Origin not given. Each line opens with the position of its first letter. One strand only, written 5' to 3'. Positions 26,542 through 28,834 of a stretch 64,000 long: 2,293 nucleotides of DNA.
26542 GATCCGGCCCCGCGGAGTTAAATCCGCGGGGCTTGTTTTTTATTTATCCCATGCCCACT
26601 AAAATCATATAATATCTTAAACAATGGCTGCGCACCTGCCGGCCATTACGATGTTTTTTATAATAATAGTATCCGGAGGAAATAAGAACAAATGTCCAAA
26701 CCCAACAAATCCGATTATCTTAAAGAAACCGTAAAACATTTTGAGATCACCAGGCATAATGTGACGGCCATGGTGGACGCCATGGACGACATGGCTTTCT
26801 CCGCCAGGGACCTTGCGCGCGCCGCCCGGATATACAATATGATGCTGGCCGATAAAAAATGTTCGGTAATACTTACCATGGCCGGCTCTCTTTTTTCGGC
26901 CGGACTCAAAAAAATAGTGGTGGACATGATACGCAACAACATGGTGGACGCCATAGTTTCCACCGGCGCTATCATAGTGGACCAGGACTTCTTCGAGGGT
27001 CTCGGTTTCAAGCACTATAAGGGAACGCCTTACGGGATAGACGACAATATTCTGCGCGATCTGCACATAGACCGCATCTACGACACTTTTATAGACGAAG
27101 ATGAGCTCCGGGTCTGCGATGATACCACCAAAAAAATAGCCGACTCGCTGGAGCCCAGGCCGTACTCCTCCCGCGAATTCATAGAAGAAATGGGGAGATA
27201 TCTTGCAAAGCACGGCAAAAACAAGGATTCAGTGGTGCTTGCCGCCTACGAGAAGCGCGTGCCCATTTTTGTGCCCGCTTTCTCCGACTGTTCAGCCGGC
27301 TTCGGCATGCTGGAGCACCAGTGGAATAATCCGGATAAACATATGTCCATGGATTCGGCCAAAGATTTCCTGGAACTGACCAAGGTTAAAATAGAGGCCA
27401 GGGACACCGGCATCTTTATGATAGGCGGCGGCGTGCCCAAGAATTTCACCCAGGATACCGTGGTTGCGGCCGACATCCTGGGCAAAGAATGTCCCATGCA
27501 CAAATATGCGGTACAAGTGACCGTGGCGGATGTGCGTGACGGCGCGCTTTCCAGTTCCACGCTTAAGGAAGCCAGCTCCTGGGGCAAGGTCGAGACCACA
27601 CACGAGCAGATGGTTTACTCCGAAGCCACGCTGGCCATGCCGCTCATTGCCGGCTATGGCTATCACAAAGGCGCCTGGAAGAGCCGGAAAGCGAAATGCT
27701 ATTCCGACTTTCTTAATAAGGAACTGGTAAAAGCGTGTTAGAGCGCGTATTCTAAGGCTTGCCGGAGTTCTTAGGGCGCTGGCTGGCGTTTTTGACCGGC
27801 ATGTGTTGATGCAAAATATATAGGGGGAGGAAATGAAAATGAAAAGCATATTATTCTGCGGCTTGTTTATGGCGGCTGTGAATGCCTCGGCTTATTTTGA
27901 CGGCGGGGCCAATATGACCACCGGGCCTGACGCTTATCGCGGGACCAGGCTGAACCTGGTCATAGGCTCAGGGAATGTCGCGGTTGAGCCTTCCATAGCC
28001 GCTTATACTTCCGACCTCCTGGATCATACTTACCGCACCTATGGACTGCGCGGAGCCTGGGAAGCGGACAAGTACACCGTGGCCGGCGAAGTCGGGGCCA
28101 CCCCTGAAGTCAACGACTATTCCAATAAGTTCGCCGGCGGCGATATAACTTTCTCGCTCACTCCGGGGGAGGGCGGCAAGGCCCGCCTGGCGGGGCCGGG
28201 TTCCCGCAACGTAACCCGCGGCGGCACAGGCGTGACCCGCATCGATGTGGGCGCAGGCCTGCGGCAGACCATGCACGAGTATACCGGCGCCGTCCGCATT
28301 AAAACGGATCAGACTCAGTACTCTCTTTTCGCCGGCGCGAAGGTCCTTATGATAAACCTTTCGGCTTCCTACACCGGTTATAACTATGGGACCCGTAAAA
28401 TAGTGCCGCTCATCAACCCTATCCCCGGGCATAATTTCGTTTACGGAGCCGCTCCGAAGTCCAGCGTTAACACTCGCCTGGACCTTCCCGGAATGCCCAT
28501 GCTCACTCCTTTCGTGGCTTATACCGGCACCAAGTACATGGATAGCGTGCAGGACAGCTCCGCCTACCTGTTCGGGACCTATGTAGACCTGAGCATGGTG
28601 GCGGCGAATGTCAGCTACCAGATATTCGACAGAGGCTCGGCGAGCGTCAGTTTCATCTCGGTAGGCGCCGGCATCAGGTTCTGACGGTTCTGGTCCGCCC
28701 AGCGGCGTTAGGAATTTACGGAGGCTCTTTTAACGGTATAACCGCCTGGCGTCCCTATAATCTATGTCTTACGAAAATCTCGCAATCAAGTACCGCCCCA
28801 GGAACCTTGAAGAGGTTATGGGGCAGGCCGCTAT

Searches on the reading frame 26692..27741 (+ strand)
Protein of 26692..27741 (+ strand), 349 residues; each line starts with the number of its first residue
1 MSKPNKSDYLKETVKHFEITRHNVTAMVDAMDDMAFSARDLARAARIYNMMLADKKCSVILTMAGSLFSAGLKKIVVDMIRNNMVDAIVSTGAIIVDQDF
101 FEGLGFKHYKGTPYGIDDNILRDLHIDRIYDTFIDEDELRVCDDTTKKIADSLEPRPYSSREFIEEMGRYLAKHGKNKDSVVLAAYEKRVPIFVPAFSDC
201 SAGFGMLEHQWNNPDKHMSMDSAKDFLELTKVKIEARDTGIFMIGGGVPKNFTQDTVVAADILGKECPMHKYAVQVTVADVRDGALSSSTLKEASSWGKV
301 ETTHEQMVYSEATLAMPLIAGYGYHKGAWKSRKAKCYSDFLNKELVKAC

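Call 23: search_protein_families(library=pfam, proteins=[window:26692-27741:+], max_evalue=1)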
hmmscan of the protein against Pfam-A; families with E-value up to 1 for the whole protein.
window:26692-27741:+ (349 aa): 2 families
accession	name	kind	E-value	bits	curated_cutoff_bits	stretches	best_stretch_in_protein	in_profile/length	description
PF01916.23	DS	-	7.1e-95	318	27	1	27-320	2-285/288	Deoxyhypusine synthase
PF00494.24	SQS_PSY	-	0.12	12.5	26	1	10-74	177-244/263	Squalene/phytoene synthase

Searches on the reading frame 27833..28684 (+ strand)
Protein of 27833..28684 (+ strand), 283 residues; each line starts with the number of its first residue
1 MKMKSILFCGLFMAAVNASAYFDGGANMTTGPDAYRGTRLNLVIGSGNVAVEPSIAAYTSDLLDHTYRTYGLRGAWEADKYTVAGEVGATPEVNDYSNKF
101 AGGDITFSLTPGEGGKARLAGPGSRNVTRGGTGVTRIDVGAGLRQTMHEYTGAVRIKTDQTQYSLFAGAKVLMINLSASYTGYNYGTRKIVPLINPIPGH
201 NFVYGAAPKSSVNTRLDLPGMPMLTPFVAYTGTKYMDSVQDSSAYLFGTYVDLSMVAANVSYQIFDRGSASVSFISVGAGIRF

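Call 16: search_protein_families(library=padloc, proteins=[window:27833-28684:+], max_evalue=1)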
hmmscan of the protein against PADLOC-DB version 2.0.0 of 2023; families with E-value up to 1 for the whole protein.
window:27833-28684:+ (283 aa): 0 families

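Call 17: search_protein_families(library=phrogs, proteins=[window:27833-28684:+], max_evalue=1)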
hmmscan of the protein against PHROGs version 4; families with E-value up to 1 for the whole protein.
window:27833-28684:+ (283 aa): 2 families
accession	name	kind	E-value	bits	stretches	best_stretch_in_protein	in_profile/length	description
phrog_26687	-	unknown function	0.064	14.2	0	61-89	27-53/65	-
phrog_8224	-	unknown function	0.32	12.4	1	135-219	6-89/91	-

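Call 23: search_protein_families(library=pfam, proteins=[window:27833-28684:+], max_evalue=1)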
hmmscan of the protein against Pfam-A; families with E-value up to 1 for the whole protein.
window:27833-28684:+ (283 aa): 0 families

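Call 49: search_solved_structures(query=A4, max_evalue=10)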
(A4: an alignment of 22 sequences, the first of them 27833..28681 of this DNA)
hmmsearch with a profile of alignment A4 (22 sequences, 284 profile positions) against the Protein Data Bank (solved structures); distinct sequences matched with E-value up to 10: 2.
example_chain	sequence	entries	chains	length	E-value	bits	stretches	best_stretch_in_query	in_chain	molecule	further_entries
2klb_A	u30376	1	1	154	0.4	13.2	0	10-89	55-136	Putative diflavin flavoprotein A 3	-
3fni_A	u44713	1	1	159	0.43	13.1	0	10-89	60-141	Putative diflavin flavoprotein A 3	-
